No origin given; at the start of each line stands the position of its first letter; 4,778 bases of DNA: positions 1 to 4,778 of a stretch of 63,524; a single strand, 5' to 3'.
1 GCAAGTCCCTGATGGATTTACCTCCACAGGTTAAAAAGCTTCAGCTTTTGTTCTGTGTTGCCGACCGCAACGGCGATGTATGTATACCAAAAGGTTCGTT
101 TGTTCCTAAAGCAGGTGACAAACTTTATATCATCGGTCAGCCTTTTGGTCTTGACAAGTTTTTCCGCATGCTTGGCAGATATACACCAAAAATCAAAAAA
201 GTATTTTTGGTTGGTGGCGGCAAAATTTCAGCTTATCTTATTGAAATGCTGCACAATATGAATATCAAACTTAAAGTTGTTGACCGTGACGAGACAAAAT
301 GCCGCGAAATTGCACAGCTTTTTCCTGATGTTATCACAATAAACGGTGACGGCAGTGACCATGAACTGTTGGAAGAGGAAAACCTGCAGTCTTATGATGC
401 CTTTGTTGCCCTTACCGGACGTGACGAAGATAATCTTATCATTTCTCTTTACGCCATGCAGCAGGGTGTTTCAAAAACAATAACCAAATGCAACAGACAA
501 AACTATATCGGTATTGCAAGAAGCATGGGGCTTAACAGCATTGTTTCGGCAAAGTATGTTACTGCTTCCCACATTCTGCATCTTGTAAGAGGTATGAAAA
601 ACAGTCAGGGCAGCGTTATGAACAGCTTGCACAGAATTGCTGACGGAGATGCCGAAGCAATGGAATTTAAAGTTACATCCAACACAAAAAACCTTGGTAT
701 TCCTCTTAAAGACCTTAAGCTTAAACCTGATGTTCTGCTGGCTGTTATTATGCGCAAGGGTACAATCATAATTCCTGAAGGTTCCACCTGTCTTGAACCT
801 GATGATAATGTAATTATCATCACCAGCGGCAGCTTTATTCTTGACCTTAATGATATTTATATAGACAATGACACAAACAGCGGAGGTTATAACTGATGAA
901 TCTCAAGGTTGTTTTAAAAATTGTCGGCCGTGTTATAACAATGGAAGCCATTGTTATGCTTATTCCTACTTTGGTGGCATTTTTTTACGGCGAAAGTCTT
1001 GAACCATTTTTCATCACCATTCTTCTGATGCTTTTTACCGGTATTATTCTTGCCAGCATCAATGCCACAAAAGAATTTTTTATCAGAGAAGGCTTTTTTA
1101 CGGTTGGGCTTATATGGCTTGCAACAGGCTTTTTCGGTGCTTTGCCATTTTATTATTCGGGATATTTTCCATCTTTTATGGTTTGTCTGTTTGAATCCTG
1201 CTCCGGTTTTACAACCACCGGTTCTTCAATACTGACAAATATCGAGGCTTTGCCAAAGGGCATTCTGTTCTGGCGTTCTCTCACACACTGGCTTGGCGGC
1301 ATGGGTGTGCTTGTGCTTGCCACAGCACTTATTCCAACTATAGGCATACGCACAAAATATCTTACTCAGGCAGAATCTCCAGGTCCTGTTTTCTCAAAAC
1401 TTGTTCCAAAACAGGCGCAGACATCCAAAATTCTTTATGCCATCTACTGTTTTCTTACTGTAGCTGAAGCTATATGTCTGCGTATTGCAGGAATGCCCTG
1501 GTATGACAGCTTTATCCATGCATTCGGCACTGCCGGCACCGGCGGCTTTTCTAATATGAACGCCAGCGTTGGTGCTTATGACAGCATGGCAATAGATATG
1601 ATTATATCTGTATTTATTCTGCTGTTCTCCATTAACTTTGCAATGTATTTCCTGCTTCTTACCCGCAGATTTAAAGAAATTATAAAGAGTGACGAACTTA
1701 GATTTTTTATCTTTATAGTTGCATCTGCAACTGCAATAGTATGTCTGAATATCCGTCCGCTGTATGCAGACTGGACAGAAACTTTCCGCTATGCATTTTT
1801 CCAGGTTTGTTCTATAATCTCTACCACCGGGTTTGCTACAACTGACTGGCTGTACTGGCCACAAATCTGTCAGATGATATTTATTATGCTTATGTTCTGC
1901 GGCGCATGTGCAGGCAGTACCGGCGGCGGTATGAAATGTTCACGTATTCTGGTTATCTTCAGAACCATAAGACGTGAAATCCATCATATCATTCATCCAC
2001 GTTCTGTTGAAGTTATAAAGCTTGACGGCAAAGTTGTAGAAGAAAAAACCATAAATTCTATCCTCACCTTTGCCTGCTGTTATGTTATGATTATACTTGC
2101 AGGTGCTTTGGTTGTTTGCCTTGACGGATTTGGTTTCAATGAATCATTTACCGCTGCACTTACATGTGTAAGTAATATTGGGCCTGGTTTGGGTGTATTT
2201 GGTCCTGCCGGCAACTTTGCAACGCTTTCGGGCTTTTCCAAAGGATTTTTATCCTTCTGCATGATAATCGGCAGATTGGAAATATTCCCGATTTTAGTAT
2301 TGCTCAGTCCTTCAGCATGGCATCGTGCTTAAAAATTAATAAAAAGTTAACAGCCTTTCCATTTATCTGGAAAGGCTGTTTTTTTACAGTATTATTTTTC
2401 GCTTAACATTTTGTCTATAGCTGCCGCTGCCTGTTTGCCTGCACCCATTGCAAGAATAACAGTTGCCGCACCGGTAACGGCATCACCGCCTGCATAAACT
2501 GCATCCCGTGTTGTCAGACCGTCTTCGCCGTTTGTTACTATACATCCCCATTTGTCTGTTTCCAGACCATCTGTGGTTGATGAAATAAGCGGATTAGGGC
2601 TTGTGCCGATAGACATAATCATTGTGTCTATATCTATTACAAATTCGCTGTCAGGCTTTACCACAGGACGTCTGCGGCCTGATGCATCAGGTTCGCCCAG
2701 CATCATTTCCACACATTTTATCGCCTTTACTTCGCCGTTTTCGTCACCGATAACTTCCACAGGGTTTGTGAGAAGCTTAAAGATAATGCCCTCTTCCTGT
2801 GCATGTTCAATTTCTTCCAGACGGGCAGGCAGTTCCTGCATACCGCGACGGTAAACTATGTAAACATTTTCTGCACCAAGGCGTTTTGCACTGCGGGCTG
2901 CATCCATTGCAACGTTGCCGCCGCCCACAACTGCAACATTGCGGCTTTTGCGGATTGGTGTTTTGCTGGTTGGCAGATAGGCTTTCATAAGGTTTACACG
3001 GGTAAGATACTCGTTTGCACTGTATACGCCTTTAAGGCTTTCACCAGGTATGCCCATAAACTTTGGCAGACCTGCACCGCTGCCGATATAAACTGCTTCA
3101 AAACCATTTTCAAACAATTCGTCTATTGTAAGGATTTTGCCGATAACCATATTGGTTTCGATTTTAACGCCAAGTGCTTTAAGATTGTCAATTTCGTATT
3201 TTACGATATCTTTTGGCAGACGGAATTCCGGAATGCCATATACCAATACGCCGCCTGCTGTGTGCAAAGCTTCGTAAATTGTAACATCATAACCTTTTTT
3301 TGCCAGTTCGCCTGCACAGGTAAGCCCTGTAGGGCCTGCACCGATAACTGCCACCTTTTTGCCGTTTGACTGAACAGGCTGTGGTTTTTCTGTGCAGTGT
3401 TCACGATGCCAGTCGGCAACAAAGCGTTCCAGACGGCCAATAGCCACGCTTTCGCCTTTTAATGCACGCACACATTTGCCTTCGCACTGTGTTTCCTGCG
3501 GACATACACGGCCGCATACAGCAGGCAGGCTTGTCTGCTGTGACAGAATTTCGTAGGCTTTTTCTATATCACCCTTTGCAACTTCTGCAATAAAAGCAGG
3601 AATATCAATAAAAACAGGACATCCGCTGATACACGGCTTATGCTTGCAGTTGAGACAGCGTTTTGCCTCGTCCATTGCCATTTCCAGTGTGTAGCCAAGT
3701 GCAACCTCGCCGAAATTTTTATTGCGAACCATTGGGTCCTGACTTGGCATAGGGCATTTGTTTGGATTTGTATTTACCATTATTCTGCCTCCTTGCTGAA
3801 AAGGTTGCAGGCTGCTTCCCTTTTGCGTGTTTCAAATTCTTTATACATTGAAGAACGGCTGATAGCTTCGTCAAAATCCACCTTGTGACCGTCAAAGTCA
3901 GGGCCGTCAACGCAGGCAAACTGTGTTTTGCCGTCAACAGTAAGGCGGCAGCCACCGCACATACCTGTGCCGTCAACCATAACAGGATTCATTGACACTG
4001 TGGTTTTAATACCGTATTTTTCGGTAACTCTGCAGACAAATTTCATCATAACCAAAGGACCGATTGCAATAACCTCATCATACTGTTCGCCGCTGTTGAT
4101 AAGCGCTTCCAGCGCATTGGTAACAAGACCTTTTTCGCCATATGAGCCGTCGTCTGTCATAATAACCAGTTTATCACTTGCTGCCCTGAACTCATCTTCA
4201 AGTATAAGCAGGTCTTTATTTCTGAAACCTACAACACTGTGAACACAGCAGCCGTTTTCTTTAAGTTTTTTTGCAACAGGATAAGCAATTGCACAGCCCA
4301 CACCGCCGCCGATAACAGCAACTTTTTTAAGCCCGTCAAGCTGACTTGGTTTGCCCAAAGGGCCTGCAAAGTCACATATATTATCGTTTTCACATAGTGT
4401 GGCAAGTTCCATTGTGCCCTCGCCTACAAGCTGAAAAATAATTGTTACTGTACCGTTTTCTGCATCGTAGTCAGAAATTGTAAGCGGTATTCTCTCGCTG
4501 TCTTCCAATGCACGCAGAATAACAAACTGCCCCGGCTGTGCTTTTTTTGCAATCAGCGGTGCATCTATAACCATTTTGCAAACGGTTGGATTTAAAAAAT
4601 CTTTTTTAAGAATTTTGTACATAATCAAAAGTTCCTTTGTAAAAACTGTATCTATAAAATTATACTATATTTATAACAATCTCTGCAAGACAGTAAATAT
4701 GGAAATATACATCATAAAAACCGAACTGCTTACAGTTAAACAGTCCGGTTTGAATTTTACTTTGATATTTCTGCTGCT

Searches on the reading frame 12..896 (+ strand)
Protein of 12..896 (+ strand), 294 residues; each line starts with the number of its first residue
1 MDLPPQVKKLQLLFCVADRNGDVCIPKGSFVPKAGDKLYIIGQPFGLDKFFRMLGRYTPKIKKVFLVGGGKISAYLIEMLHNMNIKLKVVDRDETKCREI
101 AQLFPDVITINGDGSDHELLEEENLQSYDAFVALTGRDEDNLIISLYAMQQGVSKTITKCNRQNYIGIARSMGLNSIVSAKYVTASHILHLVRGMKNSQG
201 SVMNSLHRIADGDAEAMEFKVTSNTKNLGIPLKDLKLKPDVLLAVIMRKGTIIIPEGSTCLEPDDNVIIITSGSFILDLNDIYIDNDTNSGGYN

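Call 39: search_protein_families(library=pfam, proteins=[window:12-896:+], max_evalue=0.00001)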
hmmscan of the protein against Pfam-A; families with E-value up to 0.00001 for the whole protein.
window:12-896:+ (294 aa): 2 families
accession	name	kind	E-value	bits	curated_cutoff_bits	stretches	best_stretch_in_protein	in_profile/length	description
PF02254.24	TrkA_N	-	1.1e-21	77.7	23.8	1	65-179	2-115/116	TrkA-N domain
PF02080.26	TrkA_C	-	9.7e-15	54.7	27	1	217-273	2-60/71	TrkA-C domain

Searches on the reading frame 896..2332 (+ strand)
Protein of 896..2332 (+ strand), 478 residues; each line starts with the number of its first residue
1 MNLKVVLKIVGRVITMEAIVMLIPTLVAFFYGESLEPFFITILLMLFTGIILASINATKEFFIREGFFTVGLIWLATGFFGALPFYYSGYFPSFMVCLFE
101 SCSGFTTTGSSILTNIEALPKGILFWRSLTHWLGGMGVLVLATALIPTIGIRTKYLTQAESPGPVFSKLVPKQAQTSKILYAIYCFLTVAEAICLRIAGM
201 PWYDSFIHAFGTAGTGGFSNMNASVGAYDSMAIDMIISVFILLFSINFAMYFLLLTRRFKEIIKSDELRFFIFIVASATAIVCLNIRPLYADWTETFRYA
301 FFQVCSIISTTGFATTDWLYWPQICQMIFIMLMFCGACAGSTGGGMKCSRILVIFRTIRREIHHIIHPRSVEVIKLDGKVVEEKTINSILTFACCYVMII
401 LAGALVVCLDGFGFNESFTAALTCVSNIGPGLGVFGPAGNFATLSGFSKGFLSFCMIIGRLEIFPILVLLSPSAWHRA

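Call 39: search_protein_families(library=pfam, proteins=[window:896-2332:+], max_evalue=0.00001)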
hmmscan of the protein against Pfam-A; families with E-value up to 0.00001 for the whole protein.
window:896-2332:+ (478 aa): 1 family
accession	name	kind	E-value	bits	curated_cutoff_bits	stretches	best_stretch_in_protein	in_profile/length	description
PF02386.22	TrkH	-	1.1e-56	192.9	27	1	44-473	12-496/502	Cation transport protein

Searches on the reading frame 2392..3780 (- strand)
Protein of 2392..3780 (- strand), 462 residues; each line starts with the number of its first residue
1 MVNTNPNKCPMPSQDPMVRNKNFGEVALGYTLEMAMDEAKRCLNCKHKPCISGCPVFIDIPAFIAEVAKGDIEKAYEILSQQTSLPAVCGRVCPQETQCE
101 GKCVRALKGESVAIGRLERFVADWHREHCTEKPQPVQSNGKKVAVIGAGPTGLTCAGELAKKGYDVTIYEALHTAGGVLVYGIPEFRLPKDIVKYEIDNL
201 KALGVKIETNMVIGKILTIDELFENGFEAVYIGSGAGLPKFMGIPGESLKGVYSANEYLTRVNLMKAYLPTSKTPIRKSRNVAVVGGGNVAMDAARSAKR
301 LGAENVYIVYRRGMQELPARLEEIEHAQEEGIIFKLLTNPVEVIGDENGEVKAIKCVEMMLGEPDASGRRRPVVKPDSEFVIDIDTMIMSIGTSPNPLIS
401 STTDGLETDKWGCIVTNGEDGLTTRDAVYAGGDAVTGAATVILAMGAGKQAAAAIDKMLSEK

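Call 39: search_protein_families(library=pfam, proteins=[window:2392-3780:-], max_evalue=0.00001)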
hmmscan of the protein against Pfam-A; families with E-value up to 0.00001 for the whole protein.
window:2392-3780:- (462 aa): 6 families
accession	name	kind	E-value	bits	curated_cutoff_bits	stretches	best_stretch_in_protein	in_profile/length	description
PF14691.11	Fer4_20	-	5.7e-43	145.8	25.8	1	19-128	1-111/113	Dihydroprymidine dehydrogenase domain II, 4Fe-4S cluster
PF07992.20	Pyr_redox_2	-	7.6e-40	137.6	26.1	2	141-448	1-291/291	Pyridine nucleotide-disulphide oxidoreductase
PF00070.33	Pyr_redox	-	1.8e-14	54.4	22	1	281-355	1-78/82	Pyridine nucleotide-disulphide oxidoreductase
PF13738.12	Pyr_redox_3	-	9.6e-09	35.3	30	0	278-348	163-242/305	Pyridine nucleotide-disulphide oxidoreductase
PF13450.12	NAD_binding_8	-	1.9e-08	34.9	21.9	1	145-178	1-34/68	NAD(P)-binding Rossmann-like domain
PF01266.30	DAO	-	5.8e-06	26.5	27.9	1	142-175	1-34/353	FAD dependent oxidoreductase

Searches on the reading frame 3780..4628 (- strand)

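Call 39: search_protein_families(library=pfam, proteins=[window:3780-4628:-], max_evalue=0.00001)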
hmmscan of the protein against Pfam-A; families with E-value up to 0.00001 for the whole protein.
window:3780-4628:- (282 aa): 1 family
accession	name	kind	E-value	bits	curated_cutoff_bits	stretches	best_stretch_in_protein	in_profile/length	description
PF10418.14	DHODB_Fe-S_bind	-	3.5e-12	46.3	23.9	1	215-251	2-41/41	Iron-sulfur cluster binding domain of dihydroorotate dehydrogenase B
